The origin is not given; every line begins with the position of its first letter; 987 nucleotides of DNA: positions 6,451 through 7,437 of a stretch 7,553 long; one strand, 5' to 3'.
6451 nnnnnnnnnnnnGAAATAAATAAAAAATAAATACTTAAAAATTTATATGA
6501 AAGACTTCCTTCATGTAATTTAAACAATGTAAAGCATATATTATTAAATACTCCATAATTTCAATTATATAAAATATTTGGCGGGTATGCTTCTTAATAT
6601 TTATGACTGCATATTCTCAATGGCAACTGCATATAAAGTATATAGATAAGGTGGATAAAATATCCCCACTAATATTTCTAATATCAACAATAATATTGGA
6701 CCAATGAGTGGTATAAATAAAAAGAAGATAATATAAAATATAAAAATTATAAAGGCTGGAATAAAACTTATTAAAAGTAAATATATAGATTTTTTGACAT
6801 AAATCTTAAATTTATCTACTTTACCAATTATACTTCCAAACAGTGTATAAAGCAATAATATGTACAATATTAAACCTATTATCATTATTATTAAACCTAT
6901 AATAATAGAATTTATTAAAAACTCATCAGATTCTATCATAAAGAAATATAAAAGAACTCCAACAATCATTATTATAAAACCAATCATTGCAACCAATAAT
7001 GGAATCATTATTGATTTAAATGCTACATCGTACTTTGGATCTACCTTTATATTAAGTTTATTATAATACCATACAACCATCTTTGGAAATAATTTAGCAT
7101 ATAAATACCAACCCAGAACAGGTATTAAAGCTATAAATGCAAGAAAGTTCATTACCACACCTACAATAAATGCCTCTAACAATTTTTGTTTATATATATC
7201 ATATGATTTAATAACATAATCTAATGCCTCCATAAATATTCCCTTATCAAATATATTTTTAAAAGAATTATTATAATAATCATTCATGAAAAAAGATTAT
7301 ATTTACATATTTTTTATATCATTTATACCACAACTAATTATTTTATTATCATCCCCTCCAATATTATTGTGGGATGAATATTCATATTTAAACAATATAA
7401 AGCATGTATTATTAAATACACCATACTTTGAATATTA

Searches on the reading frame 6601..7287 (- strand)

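Call 9: search_protein_families(library=pfam, proteins=[window:6601-7287:-], max_evalue=1)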
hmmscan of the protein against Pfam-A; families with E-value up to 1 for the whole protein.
window:6601-7287:- (228 aa): 2 families
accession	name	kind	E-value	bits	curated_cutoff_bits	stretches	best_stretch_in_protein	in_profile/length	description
PF21264.3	DYNC2H1_AAA_dom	-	0.045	14.4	27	1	16-52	27-59/96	Cytoplasmic dynein 2 heavy chain 1, AAA+ ATPase domain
PF24418.1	DUF7550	-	0.12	12.6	27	0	122-142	32-52/59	Family of unknown function (DUF7550)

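Call 10: search_protein_families(library=ncbifam, proteins=[window:6601-7287:-], max_evalue=1)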
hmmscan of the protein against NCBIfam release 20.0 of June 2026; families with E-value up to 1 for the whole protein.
window:6601-7287:- (228 aa): 0 families
